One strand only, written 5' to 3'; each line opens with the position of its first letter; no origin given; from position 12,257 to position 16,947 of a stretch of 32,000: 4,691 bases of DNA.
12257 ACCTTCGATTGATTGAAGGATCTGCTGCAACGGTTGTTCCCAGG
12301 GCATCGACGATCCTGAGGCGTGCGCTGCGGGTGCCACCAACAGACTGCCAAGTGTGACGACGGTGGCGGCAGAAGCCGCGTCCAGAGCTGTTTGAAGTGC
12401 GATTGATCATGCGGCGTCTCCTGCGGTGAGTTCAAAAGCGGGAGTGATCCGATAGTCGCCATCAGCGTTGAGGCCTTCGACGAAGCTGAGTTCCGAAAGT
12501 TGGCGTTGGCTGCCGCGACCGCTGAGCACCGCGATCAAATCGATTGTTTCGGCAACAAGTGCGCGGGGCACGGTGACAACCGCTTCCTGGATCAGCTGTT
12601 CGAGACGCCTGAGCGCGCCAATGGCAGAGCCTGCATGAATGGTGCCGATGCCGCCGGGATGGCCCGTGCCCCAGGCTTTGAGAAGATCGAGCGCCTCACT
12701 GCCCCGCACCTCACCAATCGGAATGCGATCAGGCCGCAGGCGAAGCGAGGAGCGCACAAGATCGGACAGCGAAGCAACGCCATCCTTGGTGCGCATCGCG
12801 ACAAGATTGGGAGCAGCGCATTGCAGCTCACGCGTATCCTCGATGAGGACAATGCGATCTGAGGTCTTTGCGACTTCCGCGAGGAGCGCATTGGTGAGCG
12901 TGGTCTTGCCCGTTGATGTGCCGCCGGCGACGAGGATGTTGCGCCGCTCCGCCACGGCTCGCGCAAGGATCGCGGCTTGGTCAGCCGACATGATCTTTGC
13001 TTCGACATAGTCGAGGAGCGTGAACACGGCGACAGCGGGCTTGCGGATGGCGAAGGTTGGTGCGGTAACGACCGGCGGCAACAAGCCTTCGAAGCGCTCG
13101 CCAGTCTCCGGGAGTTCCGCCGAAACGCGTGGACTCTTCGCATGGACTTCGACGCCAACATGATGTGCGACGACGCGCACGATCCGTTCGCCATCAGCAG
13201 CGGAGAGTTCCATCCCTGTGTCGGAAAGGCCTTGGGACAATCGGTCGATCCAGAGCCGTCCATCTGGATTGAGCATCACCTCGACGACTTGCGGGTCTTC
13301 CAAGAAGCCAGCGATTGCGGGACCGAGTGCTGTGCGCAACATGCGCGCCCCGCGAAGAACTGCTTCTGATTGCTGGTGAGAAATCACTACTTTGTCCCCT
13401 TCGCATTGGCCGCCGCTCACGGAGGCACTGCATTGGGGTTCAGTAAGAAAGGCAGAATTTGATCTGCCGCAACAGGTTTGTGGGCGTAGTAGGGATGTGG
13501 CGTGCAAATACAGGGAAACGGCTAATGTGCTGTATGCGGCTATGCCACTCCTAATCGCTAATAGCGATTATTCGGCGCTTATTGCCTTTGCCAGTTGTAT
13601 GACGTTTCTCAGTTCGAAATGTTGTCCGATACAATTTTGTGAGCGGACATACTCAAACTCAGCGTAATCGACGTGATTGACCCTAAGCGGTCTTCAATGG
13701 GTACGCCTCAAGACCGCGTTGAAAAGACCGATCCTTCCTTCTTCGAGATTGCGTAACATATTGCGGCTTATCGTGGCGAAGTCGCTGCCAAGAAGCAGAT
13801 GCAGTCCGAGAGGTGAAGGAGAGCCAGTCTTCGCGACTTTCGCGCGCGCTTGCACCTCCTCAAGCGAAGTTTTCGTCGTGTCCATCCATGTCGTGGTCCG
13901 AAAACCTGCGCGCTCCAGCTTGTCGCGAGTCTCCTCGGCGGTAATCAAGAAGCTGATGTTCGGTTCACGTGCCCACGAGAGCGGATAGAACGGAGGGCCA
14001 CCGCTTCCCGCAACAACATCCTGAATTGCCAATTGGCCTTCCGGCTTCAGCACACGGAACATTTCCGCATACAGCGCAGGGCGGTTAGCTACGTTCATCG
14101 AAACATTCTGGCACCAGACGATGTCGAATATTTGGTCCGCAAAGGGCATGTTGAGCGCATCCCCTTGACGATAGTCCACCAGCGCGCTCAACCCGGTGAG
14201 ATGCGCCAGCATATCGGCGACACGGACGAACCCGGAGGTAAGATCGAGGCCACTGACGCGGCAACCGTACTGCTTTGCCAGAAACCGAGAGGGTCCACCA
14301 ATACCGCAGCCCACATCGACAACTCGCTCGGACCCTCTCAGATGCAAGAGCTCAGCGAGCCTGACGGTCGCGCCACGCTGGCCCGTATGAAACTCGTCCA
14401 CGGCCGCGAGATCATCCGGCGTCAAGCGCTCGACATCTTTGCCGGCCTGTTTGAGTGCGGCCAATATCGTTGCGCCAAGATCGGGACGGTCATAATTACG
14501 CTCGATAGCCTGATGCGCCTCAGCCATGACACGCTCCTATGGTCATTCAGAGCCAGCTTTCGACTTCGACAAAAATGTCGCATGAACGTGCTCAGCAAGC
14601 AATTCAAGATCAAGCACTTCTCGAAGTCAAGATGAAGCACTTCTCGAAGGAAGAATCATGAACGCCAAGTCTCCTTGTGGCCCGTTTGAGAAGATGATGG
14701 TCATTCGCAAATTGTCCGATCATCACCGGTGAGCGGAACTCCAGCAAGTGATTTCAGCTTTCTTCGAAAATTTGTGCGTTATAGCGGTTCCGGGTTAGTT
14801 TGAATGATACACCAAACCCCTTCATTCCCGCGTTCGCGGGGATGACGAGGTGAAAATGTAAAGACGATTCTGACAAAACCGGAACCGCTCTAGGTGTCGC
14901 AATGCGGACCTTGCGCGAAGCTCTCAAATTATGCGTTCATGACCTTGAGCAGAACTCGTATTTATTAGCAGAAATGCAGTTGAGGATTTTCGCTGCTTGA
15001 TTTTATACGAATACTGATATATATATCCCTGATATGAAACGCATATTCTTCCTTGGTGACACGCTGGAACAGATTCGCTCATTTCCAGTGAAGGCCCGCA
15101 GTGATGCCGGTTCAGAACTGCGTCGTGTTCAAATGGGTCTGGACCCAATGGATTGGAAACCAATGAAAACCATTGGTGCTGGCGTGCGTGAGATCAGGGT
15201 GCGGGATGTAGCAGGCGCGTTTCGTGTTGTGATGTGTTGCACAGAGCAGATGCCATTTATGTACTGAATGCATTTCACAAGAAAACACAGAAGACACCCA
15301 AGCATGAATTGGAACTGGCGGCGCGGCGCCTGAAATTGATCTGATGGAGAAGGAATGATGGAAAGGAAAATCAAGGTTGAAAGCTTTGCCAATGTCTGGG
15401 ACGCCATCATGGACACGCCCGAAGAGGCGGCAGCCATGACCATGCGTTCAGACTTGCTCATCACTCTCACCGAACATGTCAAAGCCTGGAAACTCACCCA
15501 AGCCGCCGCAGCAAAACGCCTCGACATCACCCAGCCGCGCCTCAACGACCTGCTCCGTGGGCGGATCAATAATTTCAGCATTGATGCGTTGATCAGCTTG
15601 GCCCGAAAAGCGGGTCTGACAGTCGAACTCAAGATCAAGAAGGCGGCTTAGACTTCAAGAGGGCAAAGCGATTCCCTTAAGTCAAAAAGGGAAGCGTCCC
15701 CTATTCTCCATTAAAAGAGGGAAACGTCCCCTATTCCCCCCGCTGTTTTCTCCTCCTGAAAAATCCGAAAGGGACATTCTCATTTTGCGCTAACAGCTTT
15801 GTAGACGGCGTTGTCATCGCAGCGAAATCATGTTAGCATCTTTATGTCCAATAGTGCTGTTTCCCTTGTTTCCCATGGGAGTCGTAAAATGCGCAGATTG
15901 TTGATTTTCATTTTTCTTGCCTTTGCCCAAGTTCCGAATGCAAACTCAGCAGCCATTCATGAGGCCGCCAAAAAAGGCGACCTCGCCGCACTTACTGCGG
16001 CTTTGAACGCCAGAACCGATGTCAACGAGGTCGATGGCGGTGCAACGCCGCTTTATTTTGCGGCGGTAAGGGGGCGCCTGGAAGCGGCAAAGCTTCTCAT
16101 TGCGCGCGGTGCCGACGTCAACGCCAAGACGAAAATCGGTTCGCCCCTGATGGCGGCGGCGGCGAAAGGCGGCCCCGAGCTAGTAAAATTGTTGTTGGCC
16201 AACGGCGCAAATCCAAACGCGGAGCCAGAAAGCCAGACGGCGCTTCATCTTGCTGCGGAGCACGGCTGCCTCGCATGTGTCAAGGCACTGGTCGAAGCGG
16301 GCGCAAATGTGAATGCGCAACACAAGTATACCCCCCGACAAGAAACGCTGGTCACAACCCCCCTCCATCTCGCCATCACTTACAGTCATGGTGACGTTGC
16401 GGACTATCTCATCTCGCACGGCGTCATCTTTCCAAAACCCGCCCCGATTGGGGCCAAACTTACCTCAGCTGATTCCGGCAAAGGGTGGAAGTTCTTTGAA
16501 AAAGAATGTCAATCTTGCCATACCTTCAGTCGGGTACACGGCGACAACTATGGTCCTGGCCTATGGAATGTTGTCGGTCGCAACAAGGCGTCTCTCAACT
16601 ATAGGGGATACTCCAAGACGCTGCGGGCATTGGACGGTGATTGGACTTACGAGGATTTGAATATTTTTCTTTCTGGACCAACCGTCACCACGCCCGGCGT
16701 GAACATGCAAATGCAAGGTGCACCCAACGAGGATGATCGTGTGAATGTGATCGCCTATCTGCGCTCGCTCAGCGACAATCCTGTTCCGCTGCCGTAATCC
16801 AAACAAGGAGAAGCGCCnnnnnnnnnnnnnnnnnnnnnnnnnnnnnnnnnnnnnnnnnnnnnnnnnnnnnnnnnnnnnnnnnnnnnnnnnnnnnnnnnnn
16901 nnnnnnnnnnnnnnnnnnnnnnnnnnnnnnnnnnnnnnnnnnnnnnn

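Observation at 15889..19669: Four paralogous secreted ankyrin-repeat / mono-haem cytochrome c fusion genes carried as cargo of a conjugative element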

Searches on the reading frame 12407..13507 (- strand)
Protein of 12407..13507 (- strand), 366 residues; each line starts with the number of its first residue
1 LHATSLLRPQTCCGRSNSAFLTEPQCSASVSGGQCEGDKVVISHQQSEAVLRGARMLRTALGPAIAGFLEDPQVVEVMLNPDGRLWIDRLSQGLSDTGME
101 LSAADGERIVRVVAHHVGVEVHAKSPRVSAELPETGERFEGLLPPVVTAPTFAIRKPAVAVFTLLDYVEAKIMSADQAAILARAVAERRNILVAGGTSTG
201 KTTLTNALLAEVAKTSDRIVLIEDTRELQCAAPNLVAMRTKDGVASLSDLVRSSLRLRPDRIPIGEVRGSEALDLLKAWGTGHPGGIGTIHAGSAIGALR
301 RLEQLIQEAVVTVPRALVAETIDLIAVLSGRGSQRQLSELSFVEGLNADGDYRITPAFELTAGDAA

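Call 10: search_protein_families(library=pfam, proteins=[window:12407-13507:-], max_evalue=0.001)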
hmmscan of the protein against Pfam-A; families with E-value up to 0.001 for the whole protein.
window:12407-13507:- (366 aa): 3 families
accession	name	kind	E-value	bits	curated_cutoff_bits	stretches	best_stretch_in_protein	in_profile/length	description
PF00437.27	T2SSE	-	1.5e-34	119.8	24.9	1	145-324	100-271/370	Type II/IV secretion system protein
PF06414.18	Zeta_toxin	-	0.00026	21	22.3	1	190-253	18-78/199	Zeta toxin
PF13191.12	AAA_16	-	0.00049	21.1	32.6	0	180-239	15-82/167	AAA ATPase domain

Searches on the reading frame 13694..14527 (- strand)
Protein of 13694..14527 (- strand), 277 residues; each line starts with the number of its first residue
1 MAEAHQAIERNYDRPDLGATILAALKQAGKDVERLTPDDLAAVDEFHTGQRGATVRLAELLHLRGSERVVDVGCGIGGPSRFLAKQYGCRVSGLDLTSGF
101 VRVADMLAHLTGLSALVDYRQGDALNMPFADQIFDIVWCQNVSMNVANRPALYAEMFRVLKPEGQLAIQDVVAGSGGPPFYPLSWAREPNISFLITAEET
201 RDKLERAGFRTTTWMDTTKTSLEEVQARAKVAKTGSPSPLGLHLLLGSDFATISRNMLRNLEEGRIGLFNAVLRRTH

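Call 10: search_protein_families(library=pfam, proteins=[window:13694-14527:-], max_evalue=0.001)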
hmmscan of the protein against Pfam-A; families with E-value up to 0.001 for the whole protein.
window:13694-14527:- (277 aa): 9 families
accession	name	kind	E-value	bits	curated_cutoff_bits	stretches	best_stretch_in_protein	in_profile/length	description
PF08241.18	Methyltransf_11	-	2.7e-23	82.8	21.2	1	70-168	1-95/95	Methyltransferase domain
PF13649.12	Methyltransf_25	-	3.7e-20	72.9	27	1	69-164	1-97/97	Methyltransferase domain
PF13847.12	Methyltransf_31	-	2.1e-17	63.6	27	1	65-172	3-113/145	Methyltransferase domain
PF08242.18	Methyltransf_12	-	7.4e-12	46.3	30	1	70-166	1-98/98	Methyltransferase domain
PF01209.24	Ubie_methyltran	-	6.2e-09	36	20.1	1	64-168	46-151/233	ubiE/COQ5 methyltransferase family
PF13489.12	Methyltransf_23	-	4.3e-08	33.5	27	1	57-211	13-161/164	Methyltransferase domain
PF02353.26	CMAS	-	4.3e-06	26.7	27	1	47-171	44-167/273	Mycolic acid cyclopropane synthetase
PF20922.3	Anamorsin_N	-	9.8e-06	25.8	27.1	1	103-227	20-134/163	Anamorsin, N-terminal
PF01728.25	FtsJ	-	0.00041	20.8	24.1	1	64-145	20-102/181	FtsJ-like methyltransferase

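Call 52: search_protein_families(library=padloc, proteins=[window:13694-14527:-], max_evalue=0.00001)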
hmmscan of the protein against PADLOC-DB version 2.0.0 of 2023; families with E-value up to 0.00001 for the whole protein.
window:13694-14527:- (277 aa): 1 family
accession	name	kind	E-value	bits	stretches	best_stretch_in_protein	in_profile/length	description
PDLC04134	mad2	-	1.9e-21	74.5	1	55-182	281-408/492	mads_2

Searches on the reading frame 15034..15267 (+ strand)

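Call 10: search_protein_families(library=pfam, proteins=[window:15034-15267:+], max_evalue=0.001)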
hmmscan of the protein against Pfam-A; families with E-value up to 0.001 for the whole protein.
window:15034-15267:+ (77 aa): 1 family
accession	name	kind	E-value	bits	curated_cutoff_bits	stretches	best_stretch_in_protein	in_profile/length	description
PF05973.20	Gp49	-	1.9e-09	37.9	23.9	1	13-71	2-60/90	Phage derived protein Gp49-like (DUF891)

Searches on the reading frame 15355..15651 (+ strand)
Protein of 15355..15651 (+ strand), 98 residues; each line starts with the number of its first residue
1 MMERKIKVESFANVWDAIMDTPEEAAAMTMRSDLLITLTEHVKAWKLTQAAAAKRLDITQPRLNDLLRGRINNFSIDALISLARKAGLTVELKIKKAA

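Call 10: search_protein_families(library=pfam, proteins=[window:15355-15651:+], max_evalue=0.001)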
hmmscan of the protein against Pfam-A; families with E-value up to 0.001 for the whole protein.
window:15355-15651:+ (98 aa): 3 families
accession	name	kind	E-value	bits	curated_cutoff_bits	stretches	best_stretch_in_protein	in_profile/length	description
PF13744.12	HTH_37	-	1.5e-20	73.2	27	1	20-95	4-80/80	Helix-turn-helix domain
PF01381.28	HTH_3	-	1.5e-06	28.6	23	1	46-90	9-52/55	Helix-turn-helix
PF13560.12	HTH_31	-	1.7e-06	28.6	27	1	43-92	11-60/64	Helix-turn-helix domain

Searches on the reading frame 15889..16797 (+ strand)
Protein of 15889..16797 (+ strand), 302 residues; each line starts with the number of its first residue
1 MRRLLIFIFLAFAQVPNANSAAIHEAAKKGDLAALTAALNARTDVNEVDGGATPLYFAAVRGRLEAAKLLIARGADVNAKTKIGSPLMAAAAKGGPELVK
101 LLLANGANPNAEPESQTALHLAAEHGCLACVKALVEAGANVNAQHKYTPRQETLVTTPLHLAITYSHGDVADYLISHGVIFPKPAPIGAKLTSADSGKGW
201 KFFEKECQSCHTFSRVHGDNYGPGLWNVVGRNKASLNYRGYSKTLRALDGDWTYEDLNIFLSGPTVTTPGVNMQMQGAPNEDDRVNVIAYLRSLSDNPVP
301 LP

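Call 3: search_protein_families(library=pfam, proteins=[window:15889-16797:+], max_evalue=0.01)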
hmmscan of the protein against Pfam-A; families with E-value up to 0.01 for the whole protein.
window:15889-16797:+ (302 aa): 9 families
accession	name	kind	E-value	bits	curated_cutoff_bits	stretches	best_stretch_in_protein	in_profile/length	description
PF00023.36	Ank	-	4.5e-31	105.6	21.1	4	116-145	3-32/33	Ankyrin repeat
PF12796.13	Ank_2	-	1.1e-28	100.1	27.3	2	87-178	1-83/90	Ankyrin repeats (3 copies)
PF13637.12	Ank_4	-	3.3e-28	97.5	22.7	4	23-71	1-50/50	Ankyrin repeats (many copies)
PF13606.12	Ank_3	-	1.1e-23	80.8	22.3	3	116-143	3-30/30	Ankyrin repeat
PF13857.12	Ank_5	-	6e-19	68.4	27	2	108-146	8-47/56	Ankyrin repeats (many copies)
PF24521.3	Ank_KRIT1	-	1.6e-10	41.3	80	1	19-124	18-127/149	KRIT1 ankyrin-repeats domain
PF00034.26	Cytochrom_C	-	5.1e-06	28.1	21.3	1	198-295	3-90/90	Cytochrome c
PF23745.1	ANK_LRRK2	-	3.7e-05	24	27.5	1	64-134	44-112/130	LRRK2 ANK repeat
PF13442.11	Cytochrome_CBB3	-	0.006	17.3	27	0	198-291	5-68/68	Cytochrome C oxidase, cbb3-type, subunit III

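Call 4: search_protein_families(library=ncbifam, proteins=[window:15889-16797:+], max_evalue=0.01)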
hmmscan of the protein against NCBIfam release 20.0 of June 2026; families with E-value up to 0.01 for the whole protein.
window:15889-16797:+ (302 aa): 11 families
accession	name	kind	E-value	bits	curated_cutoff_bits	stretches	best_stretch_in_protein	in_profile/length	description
NF043029.1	T4SS_AnkY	equivalog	1.2e-12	47.1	600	2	21-110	424-518/543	Dot/Icm T4SS effector AnkY/LegA9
NF041931.2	MzaA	equivalog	1.9e-12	46.9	800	2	85-143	37-96/726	MZA anti-phage system associated sigma-70 family RNA polymerase sigma factor MzaA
TIGR00870.1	trp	subfamily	1.3e-11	43.3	498.75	2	115-144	131-160/747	transient-receptor-potential calcium channel protein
NF043023.1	T4SS_AnkH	equivalog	1.4e-10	40.6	600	1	30-112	10-94/467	Dot/Icm T4SS effector AnkH/LegA3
NF043022.1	T4SS_AnkG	equivalog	1.6e-08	33.8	500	2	33-127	347-448/455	Dot/Icm T4SS effector AnkG/AnkZ/LegA7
NF043021.1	T4SS_AnkF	equivalog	9.3e-08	30.8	1000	1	18-83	584-651/917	Dot/Icm T4SS effector AnkF/LegA14/Ceg31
NF043008.1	Cyt550_Brdyrhiz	equivalog_domain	1.7e-06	28.2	240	1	187-294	18-124/131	cytochrome c-550 CycA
NF043019.1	T4SS_AnkC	equivalog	2.2e-06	26.8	450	1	112-183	124-195/459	Dot/Icm T4SS effector AnkC/LegA12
NF043024.1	T4SS_AnkI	equivalog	1.1e-05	24.4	550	0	114-147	240-273/439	Dot/Icm T4SS effector AnkI/LegAS4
NF043028.1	T4SS_AnkX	equivalog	0.0024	16.1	1400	0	73-178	570-675/938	Dot/Icm T4SS effector AnkN/AnkX/LegA8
TIGR02603.1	CxxCH_TIGR02603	domain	0.0082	16.2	68.15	0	194-231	1-37/134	putative heme-binding domain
